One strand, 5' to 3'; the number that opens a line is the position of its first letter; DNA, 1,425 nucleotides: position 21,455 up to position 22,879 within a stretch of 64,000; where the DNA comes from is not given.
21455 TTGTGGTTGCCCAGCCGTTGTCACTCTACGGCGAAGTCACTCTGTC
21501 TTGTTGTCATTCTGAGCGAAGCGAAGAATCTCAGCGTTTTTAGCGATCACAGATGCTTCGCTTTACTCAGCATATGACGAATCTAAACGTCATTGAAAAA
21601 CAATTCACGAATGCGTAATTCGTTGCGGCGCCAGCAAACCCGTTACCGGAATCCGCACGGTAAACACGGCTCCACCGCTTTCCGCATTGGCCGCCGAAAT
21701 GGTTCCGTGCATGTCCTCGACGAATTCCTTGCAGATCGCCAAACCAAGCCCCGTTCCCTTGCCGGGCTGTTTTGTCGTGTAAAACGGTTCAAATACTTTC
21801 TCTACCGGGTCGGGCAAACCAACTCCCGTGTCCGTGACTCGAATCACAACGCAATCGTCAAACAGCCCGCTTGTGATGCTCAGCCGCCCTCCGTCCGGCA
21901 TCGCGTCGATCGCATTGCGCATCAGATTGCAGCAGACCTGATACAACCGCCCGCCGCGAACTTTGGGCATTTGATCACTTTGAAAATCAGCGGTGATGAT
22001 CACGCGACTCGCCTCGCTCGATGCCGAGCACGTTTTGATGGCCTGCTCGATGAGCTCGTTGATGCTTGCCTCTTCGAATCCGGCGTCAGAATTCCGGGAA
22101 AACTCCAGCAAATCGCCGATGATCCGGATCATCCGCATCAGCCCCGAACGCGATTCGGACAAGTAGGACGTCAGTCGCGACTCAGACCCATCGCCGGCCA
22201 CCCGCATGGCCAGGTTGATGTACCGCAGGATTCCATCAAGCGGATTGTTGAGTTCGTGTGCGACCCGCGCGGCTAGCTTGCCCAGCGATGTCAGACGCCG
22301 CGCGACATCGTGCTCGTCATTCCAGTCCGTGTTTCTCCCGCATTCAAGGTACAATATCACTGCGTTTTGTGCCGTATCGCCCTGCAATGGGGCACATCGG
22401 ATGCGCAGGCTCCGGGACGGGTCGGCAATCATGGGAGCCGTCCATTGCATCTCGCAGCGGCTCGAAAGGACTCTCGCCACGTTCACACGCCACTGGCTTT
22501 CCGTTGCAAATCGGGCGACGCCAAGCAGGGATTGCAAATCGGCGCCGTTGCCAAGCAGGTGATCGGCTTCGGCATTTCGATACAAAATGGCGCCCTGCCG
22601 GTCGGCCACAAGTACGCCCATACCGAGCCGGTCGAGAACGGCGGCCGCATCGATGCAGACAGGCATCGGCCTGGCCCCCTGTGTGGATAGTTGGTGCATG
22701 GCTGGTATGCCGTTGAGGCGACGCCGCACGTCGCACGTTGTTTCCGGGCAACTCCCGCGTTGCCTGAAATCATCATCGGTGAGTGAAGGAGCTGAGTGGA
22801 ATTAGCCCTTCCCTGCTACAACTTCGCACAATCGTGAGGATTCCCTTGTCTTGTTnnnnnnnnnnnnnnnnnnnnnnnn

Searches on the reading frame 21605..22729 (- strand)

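Call 23: search_protein_families(library=pfam, proteins=[window:21605-22729:-], max_evalue=0.001)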
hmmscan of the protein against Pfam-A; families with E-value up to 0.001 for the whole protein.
window:21605-22729:- (374 aa): 4 families
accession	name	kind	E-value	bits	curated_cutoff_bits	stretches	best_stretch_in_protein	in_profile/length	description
PF02518.31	HATPase_c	-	7.7e-26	91.1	26.4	1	261-363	5-110/111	Histidine kinase-, DNA gyrase B-, and HSP90-like ATPase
PF00512.31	HisKA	-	1.1e-09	38.6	26.9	1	149-213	2-63/66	His Kinase A (phospho-acceptor) domain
PF14501.12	HATPase_c_5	-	0.00025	21.4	22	1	262-350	6-92/102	GHKL domain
PF13581.12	HATPase_c_2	-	0.0009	19.7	27.4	0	265-341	39-113/127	Histidine kinase-like ATPase domain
